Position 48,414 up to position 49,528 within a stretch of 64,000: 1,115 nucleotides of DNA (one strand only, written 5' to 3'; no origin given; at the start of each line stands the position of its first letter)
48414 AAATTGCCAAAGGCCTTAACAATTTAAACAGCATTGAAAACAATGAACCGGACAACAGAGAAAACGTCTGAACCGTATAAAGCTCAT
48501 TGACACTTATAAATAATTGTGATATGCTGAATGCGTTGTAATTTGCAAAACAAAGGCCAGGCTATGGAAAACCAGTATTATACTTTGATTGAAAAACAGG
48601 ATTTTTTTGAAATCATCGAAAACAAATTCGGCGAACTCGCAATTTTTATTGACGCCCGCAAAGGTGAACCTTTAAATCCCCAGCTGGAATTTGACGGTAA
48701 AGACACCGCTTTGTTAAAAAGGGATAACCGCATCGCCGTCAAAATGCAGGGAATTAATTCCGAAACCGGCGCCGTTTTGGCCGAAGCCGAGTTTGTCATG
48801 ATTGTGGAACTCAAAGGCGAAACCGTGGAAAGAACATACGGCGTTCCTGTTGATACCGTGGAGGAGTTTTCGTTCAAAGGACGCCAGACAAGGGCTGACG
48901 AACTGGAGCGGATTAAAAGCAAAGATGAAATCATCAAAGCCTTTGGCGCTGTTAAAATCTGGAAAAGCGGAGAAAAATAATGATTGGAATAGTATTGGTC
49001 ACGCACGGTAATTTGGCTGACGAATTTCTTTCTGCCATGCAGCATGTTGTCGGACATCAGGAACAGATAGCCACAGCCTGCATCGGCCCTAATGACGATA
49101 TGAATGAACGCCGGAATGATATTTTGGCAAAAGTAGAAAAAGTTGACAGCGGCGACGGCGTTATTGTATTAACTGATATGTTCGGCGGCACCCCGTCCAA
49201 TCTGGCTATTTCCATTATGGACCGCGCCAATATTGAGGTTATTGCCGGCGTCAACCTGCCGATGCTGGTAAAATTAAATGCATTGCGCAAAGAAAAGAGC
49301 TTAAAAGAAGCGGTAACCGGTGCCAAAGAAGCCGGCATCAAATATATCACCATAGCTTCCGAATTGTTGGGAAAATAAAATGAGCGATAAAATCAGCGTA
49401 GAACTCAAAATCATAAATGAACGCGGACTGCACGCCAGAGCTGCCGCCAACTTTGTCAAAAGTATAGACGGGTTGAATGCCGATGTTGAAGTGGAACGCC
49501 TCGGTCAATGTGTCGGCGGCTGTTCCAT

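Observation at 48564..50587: Regulatory PTS pair (EIIA-Man, HPr) translationally coupled to a CcrM-like orphan N6-adenine methyltransferase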

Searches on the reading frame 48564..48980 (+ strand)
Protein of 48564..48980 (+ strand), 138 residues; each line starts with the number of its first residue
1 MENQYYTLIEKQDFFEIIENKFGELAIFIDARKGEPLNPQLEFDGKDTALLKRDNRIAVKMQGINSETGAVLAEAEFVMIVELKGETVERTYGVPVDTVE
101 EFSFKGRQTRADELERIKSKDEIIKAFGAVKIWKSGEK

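Call 3: search_protein_families(library=pfam, proteins=[window:48564-48980:+], max_evalue=0.01)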
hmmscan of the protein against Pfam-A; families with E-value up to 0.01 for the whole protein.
window:48564-48980:+ (138 aa): 0 families

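Call 4: search_protein_families(library=ncbifam, proteins=[window:48564-48980:+], max_evalue=0.01)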
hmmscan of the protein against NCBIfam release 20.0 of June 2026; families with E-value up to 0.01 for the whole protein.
window:48564-48980:+ (138 aa): 0 families

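Call 18: find_homologous_proteins(query=window:48564-48980:+, max_evalue=0.001)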
Query window:48564-48980:+ (138 aa): 818 proteins with E <= 0.001 among 846 candidates; the best 120 are listed.
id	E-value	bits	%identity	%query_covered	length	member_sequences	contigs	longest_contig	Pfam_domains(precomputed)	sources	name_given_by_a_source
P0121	3.1e-82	292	100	100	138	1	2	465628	-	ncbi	-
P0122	1.2e-81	290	99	100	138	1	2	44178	-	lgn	-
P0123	1.9e-79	283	98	99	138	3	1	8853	-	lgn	-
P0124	2.3e-75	269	91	100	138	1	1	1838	-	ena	-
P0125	7.3e-75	268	91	100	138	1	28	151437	-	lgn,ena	-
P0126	1.0e-74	267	90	100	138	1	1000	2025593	-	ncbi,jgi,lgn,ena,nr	ncbi:MAG: hypothetical protein V8R11_05930 [Alphaproteobacteria bacterium]|jgi:hypothetical protein|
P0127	1.4e-74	267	89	100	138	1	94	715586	-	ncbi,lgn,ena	-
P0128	1.4e-74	267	89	100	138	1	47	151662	-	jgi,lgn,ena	jgi:hypothetical protein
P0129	1.8e-74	266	89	100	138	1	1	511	-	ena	-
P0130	1.8e-74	266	89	100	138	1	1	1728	-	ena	-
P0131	1.8e-74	266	89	100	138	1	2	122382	-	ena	-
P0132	1.8e-74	266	90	100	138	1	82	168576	-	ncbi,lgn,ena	-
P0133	2.0e-74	266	89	100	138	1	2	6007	-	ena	-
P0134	2.1e-74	266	90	100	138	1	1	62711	-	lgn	-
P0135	2.3e-74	266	90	99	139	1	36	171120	-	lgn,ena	-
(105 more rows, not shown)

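Call 28: search_protein_representatives(protein=window:48564-48980:+)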
Query: 138 residues. Proteins with E-value up to 0.001 (for the whole library): 114; up to 1e-10: 25; up to 1e-30: 7. The best 114 are listed.
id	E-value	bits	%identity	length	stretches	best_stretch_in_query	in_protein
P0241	8.9e-54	197.9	68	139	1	1-136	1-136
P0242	2.9e-52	193.0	87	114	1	1-104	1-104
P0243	1.6e-50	187.4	70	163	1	1-128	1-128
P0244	2.1e-40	154.7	67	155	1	1-110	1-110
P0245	5.5e-37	143.6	72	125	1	1-98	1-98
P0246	8.1e-37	143.1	78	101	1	1-89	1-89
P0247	5.9e-31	124.1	67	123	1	47-138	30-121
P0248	1.2e-23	100.5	63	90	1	58-136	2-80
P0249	2.9e-21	92.8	83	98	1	1-59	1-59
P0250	1.7e-19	87.1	64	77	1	1-64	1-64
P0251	3.5e-19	86.1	36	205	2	8-101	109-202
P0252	1.0e-18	84.5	69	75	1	80-138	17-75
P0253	1.2e-17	81.1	72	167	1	9-71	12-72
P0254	4.2e-17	79.4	73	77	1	1-55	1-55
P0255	8.2e-17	78.4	59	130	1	66-136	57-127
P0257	3.2e-16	76.5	34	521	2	8-97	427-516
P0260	1.4e-11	61.5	34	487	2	11-102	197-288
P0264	4.0e-11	60.0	34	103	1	7-100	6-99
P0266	1.2e-10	58.5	38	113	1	6-102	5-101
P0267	1.1e-09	55.4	39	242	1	12-101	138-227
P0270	3.7e-09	53.7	35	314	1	12-100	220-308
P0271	4.3e-09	53.5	32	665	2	15-99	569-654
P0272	7.7e-09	52.6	38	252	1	14-101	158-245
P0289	3.5e-07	47.3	30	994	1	7-102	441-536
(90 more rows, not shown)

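Call 29: search_protein_families(library=pfam, proteins=[P0251, P0257, P0260, P0264, P0266, P0267, P0270, P0271, P0272, P0289], max_evalue=0.01)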
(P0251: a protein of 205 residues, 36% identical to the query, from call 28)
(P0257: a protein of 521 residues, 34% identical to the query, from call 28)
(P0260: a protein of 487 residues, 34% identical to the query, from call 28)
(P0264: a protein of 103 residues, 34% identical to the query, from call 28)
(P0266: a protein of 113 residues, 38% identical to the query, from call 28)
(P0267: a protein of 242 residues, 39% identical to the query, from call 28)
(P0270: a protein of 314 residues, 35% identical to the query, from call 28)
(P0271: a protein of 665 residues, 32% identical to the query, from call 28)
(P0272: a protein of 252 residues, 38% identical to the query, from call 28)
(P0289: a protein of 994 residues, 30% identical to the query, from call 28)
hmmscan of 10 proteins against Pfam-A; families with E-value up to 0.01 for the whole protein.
P0251 (205 aa): 0 families

P0257 (521 aa): 5 families
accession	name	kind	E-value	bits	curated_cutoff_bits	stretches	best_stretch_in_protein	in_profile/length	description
PF13676.11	TIR_2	-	8e-30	104.3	28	2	10-98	1-93/122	TIR domain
PF01582.25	TIR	-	1.6e-08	35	21.3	1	8-87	2-83/179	TIR domain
PF10137.14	CAP12-PCTIR_TIR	-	5.3e-08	33.3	24.7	1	10-68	2-60/119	CAP12/Pycsar effector protein, TIR domain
PF05178.17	Kri1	-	0.0012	19.7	25.2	1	126-183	25-87/102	KRI1-like family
PF08937.16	ThsB_TIR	-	0.0085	16.9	21.2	0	11-93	1-92/100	Thoeris protein ThsB, TIR-like domain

P0260 (487 aa): 4 families
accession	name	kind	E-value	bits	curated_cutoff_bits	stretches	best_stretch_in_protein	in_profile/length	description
PF13676.11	TIR_2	-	4.4e-21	76.1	28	1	5-112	1-108/122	TIR domain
PF01582.25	TIR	-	4e-07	30.4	21.3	1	2-82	1-83/179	TIR domain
PF10137.14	CAP12-PCTIR_TIR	-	0.0002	21.8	24.7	1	5-70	2-67/119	CAP12/Pycsar effector protein, TIR domain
PF08937.16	ThsB_TIR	-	0.00036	21.3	21.2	1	42-92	46-96/100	Thoeris protein ThsB, TIR-like domain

P0264 (103 aa): 0 families

P0266 (113 aa): 0 families

P0267 (242 aa): 3 families
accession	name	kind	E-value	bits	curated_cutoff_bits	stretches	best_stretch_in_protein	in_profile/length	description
PF13676.11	TIR_2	-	3.3e-22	79.7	28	1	5-120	1-118/122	TIR domain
PF01582.25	TIR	-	1.2e-06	28.9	21.3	1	2-75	1-76/179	TIR domain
PF08937.16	ThsB_TIR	-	1.2e-05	26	21.2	1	6-92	1-96/100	Thoeris protein ThsB, TIR-like domain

P0270 (314 aa): 4 families
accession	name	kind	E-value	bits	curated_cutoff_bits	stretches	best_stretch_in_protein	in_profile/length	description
PF13676.11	TIR_2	-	7e-19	69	28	1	5-120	1-120/122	TIR domain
PF01582.25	TIR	-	0.00014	22.1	21.3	1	2-76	1-79/179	TIR domain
PF08937.16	ThsB_TIR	-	0.00054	20.7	21.2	1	43-91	49-97/100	Thoeris protein ThsB, TIR-like domain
PF10137.14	CAP12-PCTIR_TIR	-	0.00095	19.6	24.7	1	5-63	2-62/119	CAP12/Pycsar effector protein, TIR domain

P0271 (665 aa): 0 families

P0272 (252 aa): 3 families
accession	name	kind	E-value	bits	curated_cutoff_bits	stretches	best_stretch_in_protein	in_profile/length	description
PF13676.11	TIR_2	-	1.3e-16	61.7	28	1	6-97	1-93/122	TIR domain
PF08937.16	ThsB_TIR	-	4.1e-07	30.8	21.2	1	7-91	1-91/100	Thoeris protein ThsB, TIR-like domain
PF01582.25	TIR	-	6.9e-05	23.2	21.3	1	4-78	2-75/179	TIR domain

P0289 (994 aa): 23 families
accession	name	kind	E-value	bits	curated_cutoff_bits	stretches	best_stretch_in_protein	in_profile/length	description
PF00515.34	TPR_1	-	1.2e-51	170.9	27.8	8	857-887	4-34/34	Tetratricopeptide repeat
PF07719.23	TPR_2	-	1.6e-39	131.2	27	4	648-679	2-33/34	Tetratricopeptide repeat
PF13414.12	TPR_11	-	1.4e-33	114.8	26.8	6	759-794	1-36/42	TPR repeat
PF13181.12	TPR_8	-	5.9e-28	95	25.7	3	759-785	8-34/34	Tetratricopeptide repeat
PF13424.12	TPR_12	-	3.1e-25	88.6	30.1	4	788-850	5-75/77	Tetratricopeptide repeat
PF13431.12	TPR_17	-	2.8e-24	83.8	24.4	3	775-807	2-34/34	Tetratricopeptide repeat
PF13432.12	TPR_16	-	1.5e-23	83.3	32.7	2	758-820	3-65/65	Tetratricopeptide repeat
PF13428.12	TPR_14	-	2e-16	59.3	23.5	1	756-790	5-39/44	Tetratricopeptide repeat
PF14559.12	TPR_19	-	8.4e-16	58.5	25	2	764-818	3-57/68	Tetratricopeptide repeat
PF13371.12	TPR_9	-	5.3e-09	36.4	35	0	796-850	5-59/73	Tetratricopeptide repeat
PF13174.12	TPR_6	-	5.1e-08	33.5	26.3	0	759-784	7-32/33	Tetratricopeptide repeat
PF13374.12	TPR_10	-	2.2e-07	31.1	27.5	0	857-882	5-30/42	Tetratricopeptide repeat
PF12569.14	NatA_aux_su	-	3.2e-07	30.1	33.3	1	707-784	181-258/515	N-terminal acetyltransferase A, auxiliary subunit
PF25063.1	ARM_TT21_C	-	3.4e-07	30.8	35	0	733-819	110-197/209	Tetratricopeptide repeat protein 21 C-terminal ARM domain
PF23914.1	TPR_CcmH_CycH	-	1.7e-05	25.1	42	0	759-845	57-146/158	Cytochrome c-type biogenesis protein H TPR domain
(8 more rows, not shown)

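Call 30: predict_structure(alignment_id=A2)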
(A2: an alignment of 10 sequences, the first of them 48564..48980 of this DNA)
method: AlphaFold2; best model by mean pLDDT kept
length: 138 residues; sequences in the alignment: 10
mean_pLDDT: 42.7   pTM: 0.30
mean pLDDT of the five models: 42.7, 39.6, 38.4, 36.9, 34.1
residues with pLDDT >= 90: 0; 70-90: 0; 50-70: 45; < 50: 93
segments of 3 or more residues with pLDDT < 50: 1-38, 82-89, 96-117, 119-138
pLDDT, mean of each block of 10 residues (from residue 1): 24 34 37 41 57 52 56 53 46 48 33 41 44 29
secondary structure, 60 per line:
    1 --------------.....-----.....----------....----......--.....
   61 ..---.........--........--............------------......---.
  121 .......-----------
elements in order: E15-19 E25-29 E40-43 E48-53 E56-62 H66-74 E77-84 E87-95 H111-116 H120-127

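Call 36: predict_structure(alignment_id=A3)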
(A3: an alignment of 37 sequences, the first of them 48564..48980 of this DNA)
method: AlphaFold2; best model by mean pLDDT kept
length: 138 residues; sequences in the alignment: 37
mean_pLDDT: 86.3   pTM: 0.71
mean pLDDT of the five models: 86.3, 86.3, 86.1, 84.7, 83.8
residues with pLDDT >= 90: 83; 70-90: 35; 50-70: 15; < 50: 5
segments of 3 or more residues with pLDDT < 50: 1-4
pLDDT, mean of each block of 10 residues (from residue 1): 59 92 96 94 97 92 94 97 96 97 67 71 80 73
secondary structure, 60 per line:
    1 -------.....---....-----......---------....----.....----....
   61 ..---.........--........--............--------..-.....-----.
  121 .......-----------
elements in order: E8-12 E16-19 E25-30 E40-43 E48-52 E57-62 H66-74 E77-84 E87-98 H110-114 H120-127

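Call 57: search_protein_families(library=padloc, proteins=[window:48564-48980:+], max_evalue=0.01)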
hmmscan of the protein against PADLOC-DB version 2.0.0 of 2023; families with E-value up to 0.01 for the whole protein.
window:48564-48980:+ (138 aa): 0 families

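Call 72: find_encoding_contigs(protein=P0264, flank=4000, max_places=3)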
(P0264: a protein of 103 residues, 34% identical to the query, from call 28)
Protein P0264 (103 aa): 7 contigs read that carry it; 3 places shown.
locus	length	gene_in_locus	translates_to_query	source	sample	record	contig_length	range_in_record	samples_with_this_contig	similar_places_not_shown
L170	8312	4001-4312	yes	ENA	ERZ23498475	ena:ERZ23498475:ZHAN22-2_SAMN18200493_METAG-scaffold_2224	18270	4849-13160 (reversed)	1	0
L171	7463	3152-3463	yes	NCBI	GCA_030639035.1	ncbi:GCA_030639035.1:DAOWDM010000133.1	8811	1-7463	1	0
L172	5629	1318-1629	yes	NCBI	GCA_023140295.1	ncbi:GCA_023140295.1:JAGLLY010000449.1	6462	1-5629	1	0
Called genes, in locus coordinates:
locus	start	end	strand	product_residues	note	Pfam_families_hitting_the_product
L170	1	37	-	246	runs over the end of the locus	PF25296:Decapeptide (faint), PF13576:Pentapeptide_3 (faint), PF00805:Pentapeptide, PF13599:Pentapeptide_4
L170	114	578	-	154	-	PF03652:RuvX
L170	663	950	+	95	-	PF02686:GatC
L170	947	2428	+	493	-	PF01425:Amidase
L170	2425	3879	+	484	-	PF02934:GatB_N, PF02637:GatB_Yqey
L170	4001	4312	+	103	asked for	-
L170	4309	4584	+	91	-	-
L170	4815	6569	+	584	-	PF20172:DUF6538, PF00589:Phage_integrase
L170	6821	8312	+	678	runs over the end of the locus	-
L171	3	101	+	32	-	?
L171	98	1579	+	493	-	PF01425:Amidase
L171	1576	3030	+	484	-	PF02934:GatB_N, PF02637:GatB_Yqey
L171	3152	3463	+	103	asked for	-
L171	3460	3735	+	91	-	-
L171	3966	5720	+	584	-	PF20172:DUF6538, PF00589:Phage_integrase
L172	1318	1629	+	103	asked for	-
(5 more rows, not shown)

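Call 74: find_encoding_contigs(protein=P0267, flank=4000, max_places=3)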
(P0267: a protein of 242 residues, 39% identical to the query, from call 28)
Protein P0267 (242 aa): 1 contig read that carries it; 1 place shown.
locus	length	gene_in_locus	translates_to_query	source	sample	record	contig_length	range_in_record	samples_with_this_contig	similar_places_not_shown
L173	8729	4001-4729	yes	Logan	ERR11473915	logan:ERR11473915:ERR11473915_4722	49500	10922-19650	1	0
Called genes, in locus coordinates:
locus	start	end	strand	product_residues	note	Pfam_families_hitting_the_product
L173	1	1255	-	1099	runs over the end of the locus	PF13620:CarboxypepD_reg, PF13715:CarbopepD_reg_2, PF07715:Plug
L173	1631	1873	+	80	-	PF12844:HTH_19, PF01381:HTH_3, PF13443:HTH_26, PF01476:LysM (faint)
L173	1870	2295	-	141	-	-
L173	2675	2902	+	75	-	PF12844:HTH_19 (weak), PF13443:HTH_26, PF01381:HTH_3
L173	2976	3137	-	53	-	-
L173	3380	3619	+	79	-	PF12844:HTH_19 (weak)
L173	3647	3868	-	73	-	-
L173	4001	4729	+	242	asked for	PF01582:TIR (weak), PF08937:ThsB_TIR (faint), PF13676:TIR_2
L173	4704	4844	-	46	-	-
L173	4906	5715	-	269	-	-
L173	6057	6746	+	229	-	PF02586:SRAP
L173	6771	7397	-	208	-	-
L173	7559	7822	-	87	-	-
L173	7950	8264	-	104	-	PF13620:CarboxypepD_reg, PF13715:CarbopepD_reg_2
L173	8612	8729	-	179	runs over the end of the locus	-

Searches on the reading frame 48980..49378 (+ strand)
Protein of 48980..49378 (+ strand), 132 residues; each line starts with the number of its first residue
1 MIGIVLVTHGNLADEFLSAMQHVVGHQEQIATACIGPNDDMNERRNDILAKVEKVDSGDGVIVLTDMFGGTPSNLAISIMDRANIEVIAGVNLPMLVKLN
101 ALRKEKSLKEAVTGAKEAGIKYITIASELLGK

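Call 3: search_protein_families(library=pfam, proteins=[window:48980-49378:+], max_evalue=0.01)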
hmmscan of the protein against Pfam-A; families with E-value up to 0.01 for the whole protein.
window:48980-49378:+ (132 aa): 2 families
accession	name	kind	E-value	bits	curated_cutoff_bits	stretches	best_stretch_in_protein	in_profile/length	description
PF03610.21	EIIA-man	-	3.7e-32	111.3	21.4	1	3-113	1-113/116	PTS system fructose IIA component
PF00091.31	Tubulin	-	0.0076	17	33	1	41-95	92-151/190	Tubulin/FtsZ family, GTPase domain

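Call 4: search_protein_families(library=ncbifam, proteins=[window:48980-49378:+], max_evalue=0.01)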
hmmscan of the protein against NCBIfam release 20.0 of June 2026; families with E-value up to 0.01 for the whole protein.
window:48980-49378:+ (132 aa): 3 families
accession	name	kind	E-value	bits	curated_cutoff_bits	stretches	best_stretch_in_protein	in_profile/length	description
NF040761.1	AgaF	equivalog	1.6e-25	90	130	1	1-125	1-126/144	PTS galactosamine/N-acetylgalactosamine transporter subunit IIA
TIGR00824.1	EIIA-man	subfamily_domain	4.9e-20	71.8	98.35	1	1-112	1-113/116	mannose/fructose/sorbose PTS transporter subunit IIA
NF011670.1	PRK15088.1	equivalog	5.4e-20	71.6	400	1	2-122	3-125/323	PTS mannose transporter subunit IIAB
